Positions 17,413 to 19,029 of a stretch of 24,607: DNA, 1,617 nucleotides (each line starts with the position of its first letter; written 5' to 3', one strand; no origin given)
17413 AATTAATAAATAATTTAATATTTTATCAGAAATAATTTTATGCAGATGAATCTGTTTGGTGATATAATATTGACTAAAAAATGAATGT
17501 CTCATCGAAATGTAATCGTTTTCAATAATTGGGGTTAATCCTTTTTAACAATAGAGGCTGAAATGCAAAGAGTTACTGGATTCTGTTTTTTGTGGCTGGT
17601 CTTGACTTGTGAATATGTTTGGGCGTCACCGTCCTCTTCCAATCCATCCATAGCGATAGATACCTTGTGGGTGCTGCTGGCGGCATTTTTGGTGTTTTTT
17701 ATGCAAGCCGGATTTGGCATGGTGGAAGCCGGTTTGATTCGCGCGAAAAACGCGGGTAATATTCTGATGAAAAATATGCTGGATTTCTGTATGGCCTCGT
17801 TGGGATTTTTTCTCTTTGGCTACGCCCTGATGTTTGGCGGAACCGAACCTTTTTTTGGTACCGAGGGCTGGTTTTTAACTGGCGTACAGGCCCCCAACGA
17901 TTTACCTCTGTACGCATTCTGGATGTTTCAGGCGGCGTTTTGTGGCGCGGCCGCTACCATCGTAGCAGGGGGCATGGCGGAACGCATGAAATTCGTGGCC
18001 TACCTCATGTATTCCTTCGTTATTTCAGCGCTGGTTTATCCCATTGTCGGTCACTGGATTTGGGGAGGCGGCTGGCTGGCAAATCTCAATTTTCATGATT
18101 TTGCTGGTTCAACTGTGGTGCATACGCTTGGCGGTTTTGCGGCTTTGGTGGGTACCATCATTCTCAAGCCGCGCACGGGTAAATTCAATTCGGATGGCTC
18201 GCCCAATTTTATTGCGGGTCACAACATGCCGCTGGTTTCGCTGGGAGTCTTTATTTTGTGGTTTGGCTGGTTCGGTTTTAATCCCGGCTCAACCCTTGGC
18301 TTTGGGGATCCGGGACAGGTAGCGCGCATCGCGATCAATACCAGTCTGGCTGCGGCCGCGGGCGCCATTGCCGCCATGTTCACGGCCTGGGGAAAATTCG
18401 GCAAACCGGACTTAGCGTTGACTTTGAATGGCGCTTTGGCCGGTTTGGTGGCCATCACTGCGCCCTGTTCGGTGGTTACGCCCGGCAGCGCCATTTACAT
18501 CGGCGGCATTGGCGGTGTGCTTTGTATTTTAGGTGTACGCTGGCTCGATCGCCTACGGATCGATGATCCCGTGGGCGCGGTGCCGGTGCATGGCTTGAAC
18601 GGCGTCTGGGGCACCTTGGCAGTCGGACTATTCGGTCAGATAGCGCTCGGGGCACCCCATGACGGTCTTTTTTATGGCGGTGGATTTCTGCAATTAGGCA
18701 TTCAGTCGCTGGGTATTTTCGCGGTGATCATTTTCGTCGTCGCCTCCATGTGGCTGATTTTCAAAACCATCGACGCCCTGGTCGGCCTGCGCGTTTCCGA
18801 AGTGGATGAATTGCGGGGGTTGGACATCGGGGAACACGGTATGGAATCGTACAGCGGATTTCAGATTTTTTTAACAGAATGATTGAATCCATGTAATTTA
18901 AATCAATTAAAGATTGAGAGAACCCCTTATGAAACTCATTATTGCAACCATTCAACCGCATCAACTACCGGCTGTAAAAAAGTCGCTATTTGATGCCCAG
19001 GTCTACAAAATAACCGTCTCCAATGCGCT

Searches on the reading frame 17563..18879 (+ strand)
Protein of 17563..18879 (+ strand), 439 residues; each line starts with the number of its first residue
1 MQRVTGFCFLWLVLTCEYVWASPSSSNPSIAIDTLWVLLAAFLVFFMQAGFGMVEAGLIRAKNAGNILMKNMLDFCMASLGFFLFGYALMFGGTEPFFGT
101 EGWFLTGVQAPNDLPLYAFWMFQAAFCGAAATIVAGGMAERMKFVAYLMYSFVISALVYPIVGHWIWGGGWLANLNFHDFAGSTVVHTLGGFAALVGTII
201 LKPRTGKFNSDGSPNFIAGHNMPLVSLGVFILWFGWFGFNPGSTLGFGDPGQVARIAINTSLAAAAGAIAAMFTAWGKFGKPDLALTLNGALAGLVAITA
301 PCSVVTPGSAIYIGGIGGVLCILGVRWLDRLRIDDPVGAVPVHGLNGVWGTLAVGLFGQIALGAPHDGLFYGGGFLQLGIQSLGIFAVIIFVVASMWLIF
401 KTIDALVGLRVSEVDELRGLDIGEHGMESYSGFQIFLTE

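Call 5: search_protein_families(library=pfam, proteins=[window:17563-18879:+])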
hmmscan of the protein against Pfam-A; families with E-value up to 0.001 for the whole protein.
window:17563-18879:+ (439 aa): 1 family
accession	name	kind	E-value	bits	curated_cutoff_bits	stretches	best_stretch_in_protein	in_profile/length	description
PF00909.26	Ammonium_transp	-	1.1e-130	436.4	23.2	1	35-430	1-399/399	Ammonium Transporter Family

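Call 6: search_protein_families(library=ncbifam, proteins=[window:17563-18879:+])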
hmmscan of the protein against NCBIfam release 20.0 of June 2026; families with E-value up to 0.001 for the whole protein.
window:17563-18879:+ (439 aa): 3 families
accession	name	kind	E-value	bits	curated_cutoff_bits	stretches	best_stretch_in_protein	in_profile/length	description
TIGR00836.1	amt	subfamily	2.1e-136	455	343.3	1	33-430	1-406/406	ammonium transporter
TIGR03644.1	marine_trans_1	hypoth_equivalog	6.3e-116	387.5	514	1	31-433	2-404/404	probable ammonium transporter, marine subtype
NF007947.0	PRK10666.1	equivalog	8.8e-65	219.3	657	1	32-430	30-426/428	ammonium transporter AmtB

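Call 59: search_solved_structures(query=window:17563-18879:+, max_evalue=1e-20, show_alignments=2)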
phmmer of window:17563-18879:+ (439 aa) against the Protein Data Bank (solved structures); distinct sequences matched with E-value up to 1e-20: 28.
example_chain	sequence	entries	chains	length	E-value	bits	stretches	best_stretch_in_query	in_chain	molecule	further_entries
6eu6_A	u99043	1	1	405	1.2e-81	278.5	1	27-424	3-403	Ammonium transporter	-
8qj3_A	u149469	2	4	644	2.6e-80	274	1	34-430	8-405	Ammonium transporter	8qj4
8qpf_A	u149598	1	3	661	2.8e-80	273.9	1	34-430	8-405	Ammonium transporter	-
2b2f_A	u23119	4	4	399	2e-58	201.9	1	34-430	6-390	ammonium transporter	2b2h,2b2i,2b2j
1xqe_A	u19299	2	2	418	8.4e-58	199.8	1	33-434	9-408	Probable ammonium transporter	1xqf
2nmr_A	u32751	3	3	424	8.9e-58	199.8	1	33-434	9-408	Ammonia channel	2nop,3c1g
9cs5_A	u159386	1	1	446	1e-57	199.5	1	32-434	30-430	Ammonium transporter AmtB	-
3c1h_A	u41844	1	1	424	2.4e-57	198.3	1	33-434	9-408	Ammonia channel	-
2ns1_A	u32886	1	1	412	4.9e-57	197.3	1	33-432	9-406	Ammonia channel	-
4nh2_A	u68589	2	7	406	6.6e-57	196.9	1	33-431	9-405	Ammonia channel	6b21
2nuu_A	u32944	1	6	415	9e-57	196.4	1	33-431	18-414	Ammonia channel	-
3c1i_A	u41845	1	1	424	1e-56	196.3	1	33-434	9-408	Ammonia channel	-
2now_A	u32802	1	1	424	1e-56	196.3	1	33-434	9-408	Ammonia channel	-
2npd_A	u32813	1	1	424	2.4e-56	195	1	33-434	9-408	Ammonia channel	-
2npg_A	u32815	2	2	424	2.4e-56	195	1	33-434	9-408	Ammonia channel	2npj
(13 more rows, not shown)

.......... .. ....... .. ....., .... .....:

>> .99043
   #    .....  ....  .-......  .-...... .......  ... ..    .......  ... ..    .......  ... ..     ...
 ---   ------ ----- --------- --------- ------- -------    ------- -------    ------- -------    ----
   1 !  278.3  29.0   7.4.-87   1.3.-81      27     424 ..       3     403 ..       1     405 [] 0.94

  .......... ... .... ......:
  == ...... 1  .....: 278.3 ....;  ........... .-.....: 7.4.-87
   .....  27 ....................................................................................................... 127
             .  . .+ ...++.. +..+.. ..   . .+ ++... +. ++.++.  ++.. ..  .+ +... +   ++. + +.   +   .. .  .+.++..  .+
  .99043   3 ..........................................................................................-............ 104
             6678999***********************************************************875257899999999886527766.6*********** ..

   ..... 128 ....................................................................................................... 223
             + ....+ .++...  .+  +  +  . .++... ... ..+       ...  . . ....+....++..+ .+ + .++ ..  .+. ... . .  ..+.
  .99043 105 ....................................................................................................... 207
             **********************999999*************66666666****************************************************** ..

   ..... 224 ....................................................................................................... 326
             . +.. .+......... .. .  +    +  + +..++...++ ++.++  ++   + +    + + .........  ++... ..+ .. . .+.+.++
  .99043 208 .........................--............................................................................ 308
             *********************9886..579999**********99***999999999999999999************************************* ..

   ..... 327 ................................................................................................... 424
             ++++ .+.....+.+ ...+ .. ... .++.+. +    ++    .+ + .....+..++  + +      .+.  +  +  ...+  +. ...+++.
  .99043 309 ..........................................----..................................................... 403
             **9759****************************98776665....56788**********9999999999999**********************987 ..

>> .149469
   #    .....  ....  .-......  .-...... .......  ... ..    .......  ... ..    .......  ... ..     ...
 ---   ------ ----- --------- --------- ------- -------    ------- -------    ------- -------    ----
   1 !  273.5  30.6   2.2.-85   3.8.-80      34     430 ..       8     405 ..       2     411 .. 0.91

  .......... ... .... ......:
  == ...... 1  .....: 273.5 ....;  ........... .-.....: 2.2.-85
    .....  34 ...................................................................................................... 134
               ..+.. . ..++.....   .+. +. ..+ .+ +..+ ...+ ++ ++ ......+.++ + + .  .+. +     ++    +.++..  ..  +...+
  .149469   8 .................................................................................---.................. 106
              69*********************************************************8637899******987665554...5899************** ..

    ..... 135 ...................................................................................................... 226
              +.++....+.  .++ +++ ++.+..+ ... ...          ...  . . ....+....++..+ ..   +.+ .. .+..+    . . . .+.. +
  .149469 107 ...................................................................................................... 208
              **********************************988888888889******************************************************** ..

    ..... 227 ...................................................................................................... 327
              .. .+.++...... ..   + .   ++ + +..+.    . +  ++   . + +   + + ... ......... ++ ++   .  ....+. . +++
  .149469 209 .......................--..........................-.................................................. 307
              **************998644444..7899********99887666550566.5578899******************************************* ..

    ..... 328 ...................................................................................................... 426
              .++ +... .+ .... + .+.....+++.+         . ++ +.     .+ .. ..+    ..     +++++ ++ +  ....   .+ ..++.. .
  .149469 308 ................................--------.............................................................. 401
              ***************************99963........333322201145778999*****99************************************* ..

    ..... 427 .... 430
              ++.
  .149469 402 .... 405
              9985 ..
